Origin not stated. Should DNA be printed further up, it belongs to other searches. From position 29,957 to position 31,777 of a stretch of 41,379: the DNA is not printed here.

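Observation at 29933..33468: Translationally coupled pair of uncharacterised GT-C-like membrane proteins inserted between lptFG and pepA-holC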

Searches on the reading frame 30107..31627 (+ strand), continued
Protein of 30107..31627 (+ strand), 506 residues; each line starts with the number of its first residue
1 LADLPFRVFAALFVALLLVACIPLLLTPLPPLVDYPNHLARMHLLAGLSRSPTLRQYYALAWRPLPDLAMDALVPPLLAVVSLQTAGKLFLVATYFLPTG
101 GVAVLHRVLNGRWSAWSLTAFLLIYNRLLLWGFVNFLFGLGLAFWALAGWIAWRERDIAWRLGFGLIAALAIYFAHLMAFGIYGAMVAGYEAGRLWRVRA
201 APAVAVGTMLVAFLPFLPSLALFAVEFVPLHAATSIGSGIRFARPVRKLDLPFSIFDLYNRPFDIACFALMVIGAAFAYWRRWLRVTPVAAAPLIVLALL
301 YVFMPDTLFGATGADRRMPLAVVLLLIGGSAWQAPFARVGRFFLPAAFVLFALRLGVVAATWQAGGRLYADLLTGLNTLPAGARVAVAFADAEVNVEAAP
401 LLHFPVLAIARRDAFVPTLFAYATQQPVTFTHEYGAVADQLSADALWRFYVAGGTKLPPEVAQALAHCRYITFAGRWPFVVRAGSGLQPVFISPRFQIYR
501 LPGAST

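Call 38: search_protein_families(library=pfam, proteins=[L062:11328-12791:-, L062:12788-13987:-, L062:13917-15662:-, L062:15508-16167:+, L062:6386-7168:+, L062:7201-7902:+, L076:11288-12793:-, L076:12790-13998:-, L076:14137-14664:-, L076:6203-7099:-], max_evalue=0.001)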
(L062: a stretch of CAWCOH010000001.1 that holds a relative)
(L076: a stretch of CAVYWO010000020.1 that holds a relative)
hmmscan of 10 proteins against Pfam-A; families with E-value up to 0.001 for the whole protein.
L062:11328-12791:- (487 aa): 1 family
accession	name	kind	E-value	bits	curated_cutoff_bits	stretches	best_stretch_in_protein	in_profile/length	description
PF01075.23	Glyco_transf_9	-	3.6e-23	82.6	22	1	231-452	2-230/247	Glycosyltransferase family 9 (heptosyltransferase)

L062:12788-13987:- (399 aa): 6 families
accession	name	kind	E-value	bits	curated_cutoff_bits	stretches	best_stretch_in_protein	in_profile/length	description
PF00534.26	Glycos_transf_1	-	4.2e-39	134.3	26.4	1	204-371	6-171/172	Glycosyl transferases group 1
PF13692.12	Glyco_trans_1_4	-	2.3e-38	132.1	27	1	213-358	1-142/142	Glycosyl transferases group 1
PF13439.12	Glyco_transf_4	-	1.8e-14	54.6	28.5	1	105-202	70-169/170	Glycosyltransferase Family 4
PF13524.12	Glyco_trans_1_2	-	1.1e-10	42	25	1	233-380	7-136/144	Glycosyl transferase-like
PF13579.12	Glyco_trans_4_4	-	2.6e-10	41.3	29.7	1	104-198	68-158/158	Glycosyl transferase 4-like domain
PF20706.3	GT4-conflict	-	1.1e-07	31.7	26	1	163-379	142-361/385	Family 4 Glycosyltransferase in conflict systems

L062:13917-15662:- (581 aa): 1 family
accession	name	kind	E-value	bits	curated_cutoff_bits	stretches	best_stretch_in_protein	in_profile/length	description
PF04932.20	Wzy_C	-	1.8e-09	38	31.7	1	342-496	2-147/149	O-Antigen ligase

L062:15508-16167:+ (219 aa): 1 family
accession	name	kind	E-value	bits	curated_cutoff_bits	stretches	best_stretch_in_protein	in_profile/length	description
PF13489.12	Methyltransf_23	-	4.3e-07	30.3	27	1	44-150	34-145/164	Methyltransferase domain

L062:6386-7168:+ (260 aa): 1 family
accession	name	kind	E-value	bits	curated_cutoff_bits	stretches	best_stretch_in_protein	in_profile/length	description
PF00588.24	SpoU_methylase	-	1.4e-20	74.2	29.7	1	16-166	3-142/142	SpoU rRNA Methylase family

L062:7201-7902:+ (233 aa): 5 families
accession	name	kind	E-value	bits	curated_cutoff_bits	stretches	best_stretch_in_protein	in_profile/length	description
PF00106.31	adh_short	-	2e-30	106.2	26.6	1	9-176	3-175/195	short chain dehydrogenase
PF13561.12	adh_short_C2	-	1.8e-28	100.2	27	1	13-185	1-177/236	Enoyl-(Acyl carrier protein) reductase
PF23441.1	SDR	-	6.3e-07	29.5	27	1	80-175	92-188/258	SDR-like rossmann domain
PF08659.16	KR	-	0.00022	21.6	22.6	0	9-166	3-165/180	KR domain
PF13460.12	NAD_binding_10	-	0.00042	20.7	27.2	1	16-113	4-101/184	NAD(P)H-binding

L076:11288-12793:- (501 aa): 1 family
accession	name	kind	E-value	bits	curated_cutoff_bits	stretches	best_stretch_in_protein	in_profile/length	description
PF01075.23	Glyco_transf_9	-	1.4e-24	87.2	22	1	230-449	2-229/247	Glycosyltransferase family 9 (heptosyltransferase)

L076:12790-13998:- (402 aa): 6 families
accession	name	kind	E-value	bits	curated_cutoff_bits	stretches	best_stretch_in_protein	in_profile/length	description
PF13692.12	Glyco_trans_1_4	-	2.4e-36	125.6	27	1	216-361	1-142/142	Glycosyl transferases group 1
PF00534.26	Glycos_transf_1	-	1e-34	120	26.4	1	211-374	10-171/172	Glycosyl transferases group 1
PF13439.12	Glyco_transf_4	-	1.4e-14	54.9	28.5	1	108-205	70-169/170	Glycosyltransferase Family 4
PF13579.12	Glyco_trans_4_4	-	1.2e-11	45.6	29.7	1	89-201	63-158/158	Glycosyl transferase 4-like domain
PF20706.3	GT4-conflict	-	6.2e-09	35.8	26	1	160-337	136-323/385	Family 4 Glycosyltransferase in conflict systems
PF13524.12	Glyco_trans_1_2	-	6.1e-07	29.9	25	1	271-382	28-135/144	Glycosyl transferase-like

L076:14137-14664:- (175 aa): 4 families
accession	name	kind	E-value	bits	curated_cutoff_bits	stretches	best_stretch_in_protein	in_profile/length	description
PF07719.23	TPR_2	-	1.2e-05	25.5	27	0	17-46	5-34/34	Tetratricopeptide repeat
PF13424.12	TPR_12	-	5.5e-05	23.7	30.1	0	9-44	41-76/77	Tetratricopeptide repeat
PF13431.12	TPR_17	-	9e-05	22.9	24.4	0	37-63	3-29/34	Tetratricopeptide repeat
PF13432.12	TPR_16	-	0.00036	21.4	32.7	1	2-47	20-65/65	Tetratricopeptide repeat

L076:6203-7099:- (298 aa): 2 families
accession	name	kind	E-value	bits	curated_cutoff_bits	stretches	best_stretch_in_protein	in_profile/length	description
PF00561.26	Abhydrolase_1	-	4.1e-25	89.3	25.8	1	33-280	2-243/245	alpha/beta hydrolase fold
PF12697.13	Abhydrolase_6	-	2.1e-16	61.7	26.3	1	34-281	1-211/217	Alpha/beta hydrolase family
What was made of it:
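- A Wzy_C O-antigen-ligase-like gene is in the GT4-GT9-B operon of L062 (call 38).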

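Call 41: search_protein_families(library=pfam, proteins=[L044:11237-12331:+, L044:12350-13018:+, L044:5703-7184:+, L044:4493-5836:-, L055:6868-8064:+, L055:2827-3495:+, L055:1978-2772:+, L055:497-1975:+, L077:1032-2852:+, L069:4004-5323:+], max_evalue=0.001)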
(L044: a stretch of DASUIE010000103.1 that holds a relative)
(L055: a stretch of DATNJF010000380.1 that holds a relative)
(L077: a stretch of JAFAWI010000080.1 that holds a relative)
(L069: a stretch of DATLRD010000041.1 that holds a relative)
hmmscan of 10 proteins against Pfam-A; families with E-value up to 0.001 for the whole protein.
L044:11237-12331:+ (364 aa): 3 families
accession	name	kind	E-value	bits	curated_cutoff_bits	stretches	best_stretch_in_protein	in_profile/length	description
PF00535.33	Glycos_transf_2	-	5.7e-30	104.9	23.3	1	9-174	1-166/168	Glycosyl transferase family 2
PF04138.20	GtrA_DPMS_TM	-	2e-16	60.6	26.1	1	245-360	2-117/117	GtrA/DPMS, transmembrane domain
PF13641.12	Glyco_tranf_2_3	-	2.3e-05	25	27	1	6-115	1-114/230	Glycosyltransferase like family 2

L044:12350-13018:+ (222 aa): 6 families
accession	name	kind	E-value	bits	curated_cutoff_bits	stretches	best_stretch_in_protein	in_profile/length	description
PF13409.12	GST_N_2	-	2.6e-20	73.2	25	1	10-73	2-69/70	Glutathione S-transferase, N-terminal domain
PF13417.12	GST_N_3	-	5e-20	72.1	22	1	4-77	1-73/75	Glutathione S-transferase, N-terminal domain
PF02798.26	GST_N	-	3.2e-12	47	20.9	1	4-73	5-76/76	Glutathione S-transferase, N-terminal domain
PF13410.11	GST_C_2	-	4.3e-07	30.4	24.9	1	145-193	19-69/69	Glutathione S-transferase, C-terminal domain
PF00043.30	GST_C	-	2.7e-06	28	20.7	1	148-198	43-93/93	Glutathione S-transferase, C-terminal domain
PF14497.11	GST_C_3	-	7.9e-05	23.2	21.6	1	136-199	30-96/104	Glutathione S-transferase, C-terminal domain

L044:5703-7184:+ (493 aa): 4 families
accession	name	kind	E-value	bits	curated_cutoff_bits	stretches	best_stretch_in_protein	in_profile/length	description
PF01406.26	tRNA-synt_1e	-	2.9e-119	398.4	27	1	57-357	2-300/301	tRNA synthetases class I (C) catalytic domain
PF09190.17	DALR_2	-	4.4e-06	27.6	22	1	382-414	2-34/57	DALR domain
PF09334.17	tRNA-synt_1g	-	6.3e-06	25.6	20.1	0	299-338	316-355/391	tRNA synthetases class I (M)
PF00133.28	tRNA-synt_1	-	0.00011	21.6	22.7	1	264-344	329-409/414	tRNA synthetases class I (I, L, M and V)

L044:4493-5836:- (447 aa): 1 family
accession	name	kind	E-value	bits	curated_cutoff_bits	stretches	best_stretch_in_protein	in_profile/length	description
PF07690.21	MFS_1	-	2.7e-14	53.3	33.4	1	33-357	1-323/347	Major Facilitator Superfamily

L055:6868-8064:+ (398 aa): 3 families
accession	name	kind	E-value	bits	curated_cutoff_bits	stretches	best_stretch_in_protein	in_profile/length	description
PF00535.33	Glycos_transf_2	-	2.6e-28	99.5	23.3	1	38-202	1-164/168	Glycosyl transferase family 2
PF04138.20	GtrA_DPMS_TM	-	7.2e-16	58.9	26.1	1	275-394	2-117/117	GtrA/DPMS, transmembrane domain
PF13641.12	Glyco_tranf_2_3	-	0.00091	19.7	27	0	35-141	1-111/230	Glycosyltransferase like family 2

L055:2827-3495:+ (222 aa): 6 families
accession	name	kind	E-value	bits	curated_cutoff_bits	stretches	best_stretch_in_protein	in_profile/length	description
PF13409.12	GST_N_2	-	6.8e-18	65.5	25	1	10-73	2-69/70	Glutathione S-transferase, N-terminal domain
PF13417.12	GST_N_3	-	2e-17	63.7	22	1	4-77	1-73/75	Glutathione S-transferase, N-terminal domain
PF02798.26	GST_N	-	7.8e-11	42.6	20.9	1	4-73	5-76/76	Glutathione S-transferase, N-terminal domain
PF13410.11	GST_C_2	-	2e-06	28.2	24.9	1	128-193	2-69/69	Glutathione S-transferase, C-terminal domain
PF00043.30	GST_C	-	5.9e-05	23.7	20.7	1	150-198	44-93/93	Glutathione S-transferase, C-terminal domain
PF14497.11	GST_C_3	-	7.8e-05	23.3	21.6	1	135-202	29-99/104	Glutathione S-transferase, C-terminal domain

L055:1978-2772:+ (264 aa): 1 family
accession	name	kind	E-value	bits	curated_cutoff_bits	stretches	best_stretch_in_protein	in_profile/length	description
PF00588.24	SpoU_methylase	-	1.6e-23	83.9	29.7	1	16-166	3-142/142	SpoU rRNA Methylase family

L055:497-1975:+ (492 aa): 6 families
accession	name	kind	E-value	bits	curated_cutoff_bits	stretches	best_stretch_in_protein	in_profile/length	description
PF01406.26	tRNA-synt_1e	-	3.7e-117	391.5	27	1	34-345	2-299/301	tRNA synthetases class I (C) catalytic domain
PF09334.17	tRNA-synt_1g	-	1.4e-08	34.3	20.1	0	53-123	12-80/391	tRNA synthetases class I (M)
PF09190.17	DALR_2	-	2.4e-06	28.4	22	1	379-427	4-56/57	DALR domain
PF00133.28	tRNA-synt_1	-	5.9e-05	22.4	22.7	1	252-333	328-409/414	tRNA synthetases class I (I, L, M and V)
PF01921.24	tRNA-synt_1f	-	0.00016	21.1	27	0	294-328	277-311/360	tRNA synthetases class I (K)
PF23493.1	CysS_C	-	0.00033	21.1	23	1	451-485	13-47/51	Cysteinyl-tRNA ligase anticodon binding domain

L077:1032-2852:+ (606 aa): 1 family
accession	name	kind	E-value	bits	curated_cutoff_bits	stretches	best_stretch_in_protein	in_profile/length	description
PF04055.27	Radical_SAM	-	4.9e-16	59.8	29.5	1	214-375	3-163/166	Radical SAM superfamily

L069:4004-5323:+ (439 aa): 2 families
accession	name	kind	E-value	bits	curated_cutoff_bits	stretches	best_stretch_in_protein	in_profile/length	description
PF00535.33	Glycos_transf_2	-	8.7e-28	97.8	23.3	1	83-249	1-166/168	Glycosyl transferase family 2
PF04138.20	GtrA_DPMS_TM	-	8.8e-18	65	26.1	1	320-435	2-117/117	GtrA/DPMS, transmembrane domain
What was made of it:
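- On Three-component Gtr/Arn-type periplasmic glycosylation system: A GtrA_DPMS_TM domain is fused to the GT2 synthase in related loci (58.9-65 bits, call 41).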

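Call 53: search_protein_families(library=pfam, proteins=[L079:4686-6611:+, L079:6601-7917:+, L079:9476-10408:+, L079:10377-11093:+, L079:11090-12793:+, L037:9566-11236:-, L037:11267-12781:-, L050:10746-12407:-, L021:5916-8786:-, L064:9365-10399:+], max_evalue=0.001)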
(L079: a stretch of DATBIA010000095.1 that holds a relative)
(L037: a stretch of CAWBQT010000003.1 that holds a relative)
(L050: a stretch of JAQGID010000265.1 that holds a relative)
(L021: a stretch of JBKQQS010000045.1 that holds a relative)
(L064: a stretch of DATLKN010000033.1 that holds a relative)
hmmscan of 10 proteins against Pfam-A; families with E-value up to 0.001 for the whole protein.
L079:4686-6611:+ (641 aa): 3 families
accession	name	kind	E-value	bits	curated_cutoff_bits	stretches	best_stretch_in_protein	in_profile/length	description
PF00733.27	Asn_synthase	-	4.2e-101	339.6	21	1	242-621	3-353/354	Asparagine synthase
PF13537.11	GATase_7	-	2.6e-47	160.3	25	1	47-166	1-121/123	Glutamine amidotransferase domain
PF13522.11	GATase_6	-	1.6e-42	145.1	27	1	37-162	7-130/130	Glutamine amidotransferase domain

L079:6601-7917:+ (438 aa): 0 families

L079:9476-10408:+ (310 aa): 1 family
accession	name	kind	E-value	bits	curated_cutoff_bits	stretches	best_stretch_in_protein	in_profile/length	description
PF01040.23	UbiA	-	1.1e-23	84.3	34.2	1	61-280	23-238/250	UbiA prenyltransferase family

L079:10377-11093:+ (238 aa): 4 families
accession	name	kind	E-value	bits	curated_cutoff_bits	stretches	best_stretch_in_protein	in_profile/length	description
PF00702.32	Hydrolase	-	5e-21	76.4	26.4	1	19-205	2-191/191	haloacid dehalogenase-like hydrolase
PF13419.12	HAD_2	-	5.7e-13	49.8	23.8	1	112-209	77-176/178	Haloacid dehalogenase-like hydrolase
PF13242.12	Hydrolase_like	-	3.3e-07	30.6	22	1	167-216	4-53/75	HAD-hyrolase-like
PF12710.13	HAD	-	2.7e-06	28.4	27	1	21-194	1-182/189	haloacid dehalogenase-like hydrolase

L079:11090-12793:+ (567 aa): 2 families
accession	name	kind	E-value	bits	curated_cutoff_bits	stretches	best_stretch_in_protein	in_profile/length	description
PF13231.12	PMT_2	-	2.2e-15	57.6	26.1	1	102-256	3-157/160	Dolichyl-phosphate-mannose-protein mannosyltransferase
PF02366.24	PMT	-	1.8e-05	24.9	22.7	1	101-253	62-226/245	Dolichyl-phosphate-mannose-protein mannosyltransferase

L037:9566-11236:- (556 aa): 2 families
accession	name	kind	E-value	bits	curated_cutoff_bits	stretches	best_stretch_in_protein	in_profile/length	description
PF07690.21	MFS_1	-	1.8e-33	116.4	33.4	2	125-487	1-329/347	Major Facilitator Superfamily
PF00083.30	Sugar_tr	-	5.7e-23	82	22.3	1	123-538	3-436/452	Sugar (and other) transporter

L037:11267-12781:- (504 aa): 2 families
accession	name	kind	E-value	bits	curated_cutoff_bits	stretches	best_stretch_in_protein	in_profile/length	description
PF07690.21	MFS_1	-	5.2e-27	95.1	33.4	2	74-351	1-250/347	Major Facilitator Superfamily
PF00083.30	Sugar_tr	-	3.5e-22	79.4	22.3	1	73-492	4-443/452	Sugar (and other) transporter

L050:10746-12407:- (553 aa): 7 families
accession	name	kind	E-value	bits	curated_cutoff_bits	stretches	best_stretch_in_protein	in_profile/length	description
PF01494.25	FAD_binding_3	-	1.3e-63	215.8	22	1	27-362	3-345/349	FAD binding domain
PF01266.30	DAO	-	2.5e-09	37.5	27.9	1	28-64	2-38/353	FAD dependent oxidoreductase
PF07992.20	Pyr_redox_2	-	1.5e-08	34.9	26.1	1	28-60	3-35/291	Pyridine nucleotide-disulphide oxidoreductase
PF00070.33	Pyr_redox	-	2.6e-05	25.1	22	0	28-60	2-34/82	Pyridine nucleotide-disulphide oxidoreductase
PF03486.20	HI0933_like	-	7.1e-05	22.8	50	0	28-60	3-35/244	HI0933-like protein Rossmann domain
PF05834.18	Lycopene_cycl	-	0.00011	21.9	23.4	1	28-188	2-144/380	Lycopene cyclase protein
PF13450.12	NAD_binding_8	-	0.00016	22.3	21.9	1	30-61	1-32/68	NAD(P)-binding Rossmann-like domain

L021:5916-8786:- (956 aa): 6 families
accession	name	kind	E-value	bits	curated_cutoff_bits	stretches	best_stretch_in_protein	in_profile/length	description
PF07517.20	SecA_DEAD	-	4.8e-131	436.7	24.6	1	9-400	2-290/290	SecA DEAD-like domain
PF21090.3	P-loop_SecA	-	1.6e-94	315.7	27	1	415-625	1-205/205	SecA P-loop domain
PF07516.18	SecA_SW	-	1.4e-67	228.1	26.7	1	627-839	1-200/200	SecA Wing and Scaffold domain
PF01043.26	SecA_PP_bind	-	3.7e-41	140.6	23.5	1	242-356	2-110/110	SecA preprotein cross-linking domain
PF02810.21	SEC-C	-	2.5e-10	40.4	20.4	1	931-948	1-18/19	SEC-C motif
PF00270.35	DEAD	-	1.6e-05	25.2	26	1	103-226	20-131/167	DEAD/DEAH box helicase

L064:9365-10399:+ (344 aa): 1 family
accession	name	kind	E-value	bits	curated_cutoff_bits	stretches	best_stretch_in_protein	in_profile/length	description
PF00291.31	PALP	-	1.3e-66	225.4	35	1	48-334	1-295/295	Pyridoxal-phosphate dependent enzyme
